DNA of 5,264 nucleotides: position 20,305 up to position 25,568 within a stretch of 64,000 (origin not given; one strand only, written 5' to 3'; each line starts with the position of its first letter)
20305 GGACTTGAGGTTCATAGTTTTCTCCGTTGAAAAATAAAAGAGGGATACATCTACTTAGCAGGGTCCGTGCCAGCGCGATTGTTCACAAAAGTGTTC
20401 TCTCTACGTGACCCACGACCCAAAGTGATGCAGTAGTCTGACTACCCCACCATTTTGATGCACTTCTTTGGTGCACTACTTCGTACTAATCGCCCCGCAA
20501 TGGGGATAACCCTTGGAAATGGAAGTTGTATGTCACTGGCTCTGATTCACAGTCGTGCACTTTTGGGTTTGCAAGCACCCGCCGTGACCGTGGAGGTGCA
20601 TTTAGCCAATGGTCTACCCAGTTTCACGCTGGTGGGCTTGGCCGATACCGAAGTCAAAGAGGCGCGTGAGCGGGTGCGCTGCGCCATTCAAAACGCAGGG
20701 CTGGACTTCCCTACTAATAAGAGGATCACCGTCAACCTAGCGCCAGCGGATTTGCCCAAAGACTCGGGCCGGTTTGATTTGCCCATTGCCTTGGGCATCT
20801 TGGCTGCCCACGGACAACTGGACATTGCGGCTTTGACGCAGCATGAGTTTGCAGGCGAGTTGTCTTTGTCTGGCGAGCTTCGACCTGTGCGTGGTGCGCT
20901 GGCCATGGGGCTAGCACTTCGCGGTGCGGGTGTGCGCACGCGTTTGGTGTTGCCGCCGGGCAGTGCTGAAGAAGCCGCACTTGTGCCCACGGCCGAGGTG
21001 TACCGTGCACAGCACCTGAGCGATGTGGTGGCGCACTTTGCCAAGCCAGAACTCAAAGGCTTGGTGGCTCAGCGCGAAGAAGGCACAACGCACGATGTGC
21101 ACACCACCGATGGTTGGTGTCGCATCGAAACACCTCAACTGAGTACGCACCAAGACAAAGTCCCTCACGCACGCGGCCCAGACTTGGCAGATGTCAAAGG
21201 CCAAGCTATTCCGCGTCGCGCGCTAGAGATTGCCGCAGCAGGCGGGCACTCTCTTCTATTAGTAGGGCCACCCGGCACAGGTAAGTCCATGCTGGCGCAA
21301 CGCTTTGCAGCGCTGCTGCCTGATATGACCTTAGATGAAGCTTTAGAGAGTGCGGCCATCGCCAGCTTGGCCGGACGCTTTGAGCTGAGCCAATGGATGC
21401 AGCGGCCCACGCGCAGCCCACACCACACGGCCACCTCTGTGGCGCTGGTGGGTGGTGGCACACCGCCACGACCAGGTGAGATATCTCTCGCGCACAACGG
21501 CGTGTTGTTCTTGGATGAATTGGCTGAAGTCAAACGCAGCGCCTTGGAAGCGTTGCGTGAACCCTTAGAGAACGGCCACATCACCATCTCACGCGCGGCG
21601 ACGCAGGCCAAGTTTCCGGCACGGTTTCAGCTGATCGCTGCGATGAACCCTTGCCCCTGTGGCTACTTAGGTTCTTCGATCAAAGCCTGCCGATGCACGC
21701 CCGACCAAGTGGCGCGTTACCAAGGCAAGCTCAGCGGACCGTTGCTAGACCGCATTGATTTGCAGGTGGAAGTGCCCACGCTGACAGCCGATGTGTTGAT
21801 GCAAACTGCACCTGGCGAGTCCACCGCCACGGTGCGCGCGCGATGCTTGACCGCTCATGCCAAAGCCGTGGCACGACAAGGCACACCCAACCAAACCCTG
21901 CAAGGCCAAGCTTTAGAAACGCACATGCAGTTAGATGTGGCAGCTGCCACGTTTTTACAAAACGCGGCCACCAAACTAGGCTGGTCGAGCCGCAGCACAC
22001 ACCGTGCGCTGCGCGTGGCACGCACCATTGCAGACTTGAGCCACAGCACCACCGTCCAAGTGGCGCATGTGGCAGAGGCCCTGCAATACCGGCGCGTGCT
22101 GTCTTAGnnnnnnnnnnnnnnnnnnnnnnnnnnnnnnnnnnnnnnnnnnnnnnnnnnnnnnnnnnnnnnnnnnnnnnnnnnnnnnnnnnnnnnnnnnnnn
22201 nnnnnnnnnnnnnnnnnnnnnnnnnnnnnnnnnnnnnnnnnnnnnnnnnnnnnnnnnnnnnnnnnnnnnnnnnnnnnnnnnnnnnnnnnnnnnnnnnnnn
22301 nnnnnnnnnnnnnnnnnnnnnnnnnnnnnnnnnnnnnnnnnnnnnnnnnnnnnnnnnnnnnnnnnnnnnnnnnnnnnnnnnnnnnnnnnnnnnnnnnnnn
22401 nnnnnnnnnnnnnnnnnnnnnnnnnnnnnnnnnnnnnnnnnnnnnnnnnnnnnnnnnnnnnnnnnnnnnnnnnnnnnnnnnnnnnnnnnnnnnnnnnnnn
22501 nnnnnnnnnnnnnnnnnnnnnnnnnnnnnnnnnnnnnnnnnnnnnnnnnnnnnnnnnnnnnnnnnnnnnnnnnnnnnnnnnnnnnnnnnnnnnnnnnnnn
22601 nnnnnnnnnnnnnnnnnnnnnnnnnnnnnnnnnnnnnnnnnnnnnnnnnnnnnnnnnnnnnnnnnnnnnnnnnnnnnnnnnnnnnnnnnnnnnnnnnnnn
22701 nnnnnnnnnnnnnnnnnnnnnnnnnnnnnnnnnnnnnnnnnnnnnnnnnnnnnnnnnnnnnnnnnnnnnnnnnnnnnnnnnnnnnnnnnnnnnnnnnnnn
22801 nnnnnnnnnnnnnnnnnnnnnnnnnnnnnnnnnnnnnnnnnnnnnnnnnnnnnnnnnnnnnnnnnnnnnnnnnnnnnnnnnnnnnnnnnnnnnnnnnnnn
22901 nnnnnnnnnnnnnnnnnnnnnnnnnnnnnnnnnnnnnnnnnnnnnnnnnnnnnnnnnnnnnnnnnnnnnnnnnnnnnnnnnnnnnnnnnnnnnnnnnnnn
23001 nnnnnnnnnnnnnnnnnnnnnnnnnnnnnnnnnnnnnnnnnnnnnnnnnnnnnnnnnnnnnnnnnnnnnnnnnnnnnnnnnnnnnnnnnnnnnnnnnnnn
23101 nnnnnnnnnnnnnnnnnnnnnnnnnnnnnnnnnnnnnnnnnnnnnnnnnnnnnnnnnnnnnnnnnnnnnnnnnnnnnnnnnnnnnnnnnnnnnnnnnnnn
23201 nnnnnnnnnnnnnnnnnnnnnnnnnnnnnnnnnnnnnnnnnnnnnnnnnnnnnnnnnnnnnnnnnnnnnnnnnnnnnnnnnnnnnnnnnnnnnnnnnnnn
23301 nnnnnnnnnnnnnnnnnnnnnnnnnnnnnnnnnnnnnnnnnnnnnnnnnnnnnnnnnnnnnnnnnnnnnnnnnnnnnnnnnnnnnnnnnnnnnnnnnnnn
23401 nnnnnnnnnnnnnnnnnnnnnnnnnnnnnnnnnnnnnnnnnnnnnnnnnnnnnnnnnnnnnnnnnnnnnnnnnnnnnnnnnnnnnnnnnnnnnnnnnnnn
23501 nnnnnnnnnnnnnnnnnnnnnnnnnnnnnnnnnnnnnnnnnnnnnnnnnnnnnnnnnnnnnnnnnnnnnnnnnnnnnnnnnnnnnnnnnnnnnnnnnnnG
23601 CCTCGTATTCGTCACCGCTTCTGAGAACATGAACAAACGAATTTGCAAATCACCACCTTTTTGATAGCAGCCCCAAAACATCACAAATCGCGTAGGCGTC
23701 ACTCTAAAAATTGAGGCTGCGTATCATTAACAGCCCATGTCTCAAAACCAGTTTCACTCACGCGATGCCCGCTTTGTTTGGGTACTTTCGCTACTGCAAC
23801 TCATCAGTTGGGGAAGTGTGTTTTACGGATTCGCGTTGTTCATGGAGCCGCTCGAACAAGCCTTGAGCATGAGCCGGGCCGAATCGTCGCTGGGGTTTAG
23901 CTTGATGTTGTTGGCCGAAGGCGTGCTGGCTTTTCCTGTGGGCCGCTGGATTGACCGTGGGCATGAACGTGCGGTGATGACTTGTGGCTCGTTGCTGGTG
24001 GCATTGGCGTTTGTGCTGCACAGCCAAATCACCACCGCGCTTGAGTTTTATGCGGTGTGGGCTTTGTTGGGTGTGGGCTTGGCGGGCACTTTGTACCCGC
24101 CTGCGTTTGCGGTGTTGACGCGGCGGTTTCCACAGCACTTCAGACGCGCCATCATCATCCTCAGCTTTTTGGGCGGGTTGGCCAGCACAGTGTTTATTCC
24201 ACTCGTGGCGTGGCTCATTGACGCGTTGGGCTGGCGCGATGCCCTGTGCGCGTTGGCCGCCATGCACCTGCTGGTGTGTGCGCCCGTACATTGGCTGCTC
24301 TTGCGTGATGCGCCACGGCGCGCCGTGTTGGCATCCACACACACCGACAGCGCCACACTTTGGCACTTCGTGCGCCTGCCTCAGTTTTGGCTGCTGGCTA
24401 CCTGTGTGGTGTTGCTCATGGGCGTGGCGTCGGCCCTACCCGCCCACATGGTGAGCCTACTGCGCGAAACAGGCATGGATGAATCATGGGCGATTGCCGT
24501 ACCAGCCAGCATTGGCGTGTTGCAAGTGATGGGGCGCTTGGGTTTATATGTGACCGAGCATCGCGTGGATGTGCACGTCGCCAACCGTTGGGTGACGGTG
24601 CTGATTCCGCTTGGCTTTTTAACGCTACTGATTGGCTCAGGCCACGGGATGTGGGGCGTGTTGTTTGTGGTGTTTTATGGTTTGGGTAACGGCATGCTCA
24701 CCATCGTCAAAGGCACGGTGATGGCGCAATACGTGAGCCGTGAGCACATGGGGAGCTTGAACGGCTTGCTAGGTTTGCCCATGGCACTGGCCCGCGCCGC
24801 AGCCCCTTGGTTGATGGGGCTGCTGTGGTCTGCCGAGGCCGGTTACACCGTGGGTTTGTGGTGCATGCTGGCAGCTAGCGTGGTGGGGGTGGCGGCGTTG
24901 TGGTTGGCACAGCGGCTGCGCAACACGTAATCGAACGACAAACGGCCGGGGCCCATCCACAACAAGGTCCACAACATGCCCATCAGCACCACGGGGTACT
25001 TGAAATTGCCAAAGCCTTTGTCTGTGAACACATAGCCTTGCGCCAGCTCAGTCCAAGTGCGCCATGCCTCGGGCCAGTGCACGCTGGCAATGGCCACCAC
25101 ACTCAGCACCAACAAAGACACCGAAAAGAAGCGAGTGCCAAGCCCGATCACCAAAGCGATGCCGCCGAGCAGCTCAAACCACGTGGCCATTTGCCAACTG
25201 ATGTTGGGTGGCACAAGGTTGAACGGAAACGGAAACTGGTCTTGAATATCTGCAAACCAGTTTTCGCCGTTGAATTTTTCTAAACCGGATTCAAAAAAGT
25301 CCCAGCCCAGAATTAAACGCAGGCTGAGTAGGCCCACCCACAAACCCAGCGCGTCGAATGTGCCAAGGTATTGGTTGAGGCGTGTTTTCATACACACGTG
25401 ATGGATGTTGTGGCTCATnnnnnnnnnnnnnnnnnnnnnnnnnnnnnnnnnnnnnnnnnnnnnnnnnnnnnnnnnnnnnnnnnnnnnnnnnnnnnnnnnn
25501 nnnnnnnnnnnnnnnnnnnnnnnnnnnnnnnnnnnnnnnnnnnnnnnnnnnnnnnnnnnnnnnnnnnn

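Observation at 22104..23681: Ligand-degenerate MNIO (DUF692) + DUF2063 paralog pair with no precursor gene, next to an active hvf/bufferin-type operon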

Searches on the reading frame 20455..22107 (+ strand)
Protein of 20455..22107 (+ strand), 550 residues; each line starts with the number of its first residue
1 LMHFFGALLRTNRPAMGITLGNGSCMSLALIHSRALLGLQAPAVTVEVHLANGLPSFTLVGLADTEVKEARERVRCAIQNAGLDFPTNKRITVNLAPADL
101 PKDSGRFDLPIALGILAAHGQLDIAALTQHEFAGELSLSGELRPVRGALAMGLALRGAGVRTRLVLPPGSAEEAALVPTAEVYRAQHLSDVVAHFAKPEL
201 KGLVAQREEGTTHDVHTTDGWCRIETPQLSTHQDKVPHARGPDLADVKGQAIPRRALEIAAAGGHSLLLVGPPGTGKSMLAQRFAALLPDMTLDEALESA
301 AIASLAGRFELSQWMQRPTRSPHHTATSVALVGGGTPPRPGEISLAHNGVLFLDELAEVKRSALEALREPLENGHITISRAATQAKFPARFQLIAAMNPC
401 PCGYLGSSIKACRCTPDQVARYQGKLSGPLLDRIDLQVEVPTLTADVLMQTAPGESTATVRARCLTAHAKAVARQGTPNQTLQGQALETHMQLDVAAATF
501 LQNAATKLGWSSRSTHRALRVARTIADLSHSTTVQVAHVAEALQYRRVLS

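Call 95: search_protein_families(library=ncbifam, proteins=[window:20455-22107:+], max_evalue=0.001)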
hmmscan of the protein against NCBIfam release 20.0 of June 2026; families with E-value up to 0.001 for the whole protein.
window:20455-22107:+ (550 aa): 11 families
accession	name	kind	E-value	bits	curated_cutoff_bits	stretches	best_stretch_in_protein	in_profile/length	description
TIGR00368.1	TIGR00368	hypoth_equivalog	1.4e-175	584.7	362.4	1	31-546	1-499/499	YifB family Mg chelatase-like AAA ATPase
NF007365.0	PRK09862.1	equivalog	8.2e-152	506.3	530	1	26-547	1-493/506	YifB family Mg chelatase-like AAA ATPase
TIGR02442.1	Cob-chelat-sub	hypoth_equivalog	1.9e-10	39.8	779.45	1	331-399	111-179/641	putative cobaltochelatase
TIGR00764.1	lon_rel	equivalog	2.2e-08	33.1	516.6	1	247-297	20-70/608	ATP-dependent protease LonB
NF038308.1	RNA_repair_RtcR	equivalog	3.1e-08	32.9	650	1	334-398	265-327/530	RNA repair transcriptional activator RtcR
TIGR02902.1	spore_lonB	equivalog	9.9e-08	31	723.3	0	241-378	61-206/531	ATP-dependent protease LonB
NF040949.1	minchrom_main_MCM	domain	4.4e-07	28.6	940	1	341-401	382-442/682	minichromosome maintenance protein MCM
TIGR02031.1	BchD-ChlD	equivalog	1.4e-05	24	499.55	1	268-399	20-143/608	magnesium chelatase ATPase subunit D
TIGR02030.1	BchI-ChlI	equivalog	0.00014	21.2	466.95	0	330-399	114-183/337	magnesium chelatase ATPase subunit I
NF000868.0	PRK00080.1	equivalog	0.00021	20.3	282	0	266-286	53-73/330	Holliday junction branch migration DNA helicase RuvB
TIGR02974.1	phageshock_pspF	equivalog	0.00079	18.7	443.55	0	265-398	23-142/336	phage shock protein operon transcriptional activator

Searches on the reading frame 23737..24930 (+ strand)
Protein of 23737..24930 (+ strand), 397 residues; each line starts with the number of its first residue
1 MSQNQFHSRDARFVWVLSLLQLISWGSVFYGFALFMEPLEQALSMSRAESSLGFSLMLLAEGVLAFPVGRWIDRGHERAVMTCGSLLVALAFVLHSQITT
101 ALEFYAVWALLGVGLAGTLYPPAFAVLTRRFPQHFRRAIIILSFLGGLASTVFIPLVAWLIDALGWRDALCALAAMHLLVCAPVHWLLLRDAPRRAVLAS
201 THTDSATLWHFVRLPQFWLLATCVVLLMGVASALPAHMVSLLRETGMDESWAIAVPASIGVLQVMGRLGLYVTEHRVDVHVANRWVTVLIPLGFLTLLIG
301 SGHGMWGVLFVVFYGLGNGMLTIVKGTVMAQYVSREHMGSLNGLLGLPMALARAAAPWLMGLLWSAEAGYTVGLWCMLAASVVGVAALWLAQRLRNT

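Call 3: search_protein_families(library=pfam, proteins=[window:23737-24930:+], max_evalue=0.01)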
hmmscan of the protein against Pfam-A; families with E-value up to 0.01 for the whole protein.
window:23737-24930:+ (397 aa): 1 family
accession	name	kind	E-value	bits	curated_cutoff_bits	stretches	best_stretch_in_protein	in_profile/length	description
PF07690.21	MFS_1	-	1.7e-26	93.4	33.4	2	24-267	11-255/347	Major Facilitator Superfamily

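Call 95: search_protein_families(library=ncbifam, proteins=[window:23737-24930:+], max_evalue=0.001)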
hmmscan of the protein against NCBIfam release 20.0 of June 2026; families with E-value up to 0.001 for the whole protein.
window:23737-24930:+ (397 aa): 9 families
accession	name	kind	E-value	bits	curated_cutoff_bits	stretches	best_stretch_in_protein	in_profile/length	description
NF033733.1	MFS_ArsK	equivalog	1.1e-46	159.5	400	1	13-390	4-383/388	arsenite efflux MFS transporter ArsK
NF049980.1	SfMCT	equivalog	7.2e-24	84.1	320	1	21-377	11-375/378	L-lactate MFS transporter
TIGR04259.1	oxa_formateAnti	equivalog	2.7e-16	59.4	335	1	17-228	7-220/405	oxalate/formate MFS antiporter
TIGR00890.1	2A0111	subfamily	3.9e-12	45.8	374.85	1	27-379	17-369/377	oxalate/formate antiport family MFS transporter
NF038246.1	bile_salt_MFS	equivalog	7.7e-09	34.9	400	1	18-390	11-402/408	conjugated bile salt MFS transporter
TIGR00892.1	2A0113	subfamily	2.8e-08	32.9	586.1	2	8-182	11-188/455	monocarboxylate transporter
TIGR00893.1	2A0114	subfamily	7.8e-08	31.6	395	1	28-387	11-392/399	D-galactonate transporter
TIGR00881.1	2A0104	subfamily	4.9e-07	29.1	407.75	1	32-200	14-182/379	phosphoglycerate transporter protein PgtP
NF047787.1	PhglyTportPgtP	equivalog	1.1e-06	27.7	750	1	21-200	37-219/451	phosphoglycerate transporter PgtP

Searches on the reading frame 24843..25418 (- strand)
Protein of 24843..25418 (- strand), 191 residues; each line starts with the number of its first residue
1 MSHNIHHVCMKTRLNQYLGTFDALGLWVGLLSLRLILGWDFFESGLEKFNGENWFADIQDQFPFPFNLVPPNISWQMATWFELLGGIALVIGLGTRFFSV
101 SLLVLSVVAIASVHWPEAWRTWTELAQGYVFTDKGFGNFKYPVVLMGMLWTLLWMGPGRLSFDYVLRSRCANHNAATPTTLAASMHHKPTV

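Call 3: search_protein_families(library=pfam, proteins=[window:24843-25418:-], max_evalue=0.01)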
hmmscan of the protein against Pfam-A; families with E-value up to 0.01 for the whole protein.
window:24843-25418:- (191 aa): 3 families
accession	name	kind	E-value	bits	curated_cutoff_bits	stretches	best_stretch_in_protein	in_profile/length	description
PF07681.17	DoxX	-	4.3e-23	82.2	23.6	1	29-115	1-85/85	DoxX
PF04173.18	DoxD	-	0.00038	20.9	22.7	0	77-176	70-154/167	TQO small subunit DoxD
PF07291.16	MauE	-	0.0084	16.8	27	0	31-110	6-84/128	Methylamine utilisation protein MauE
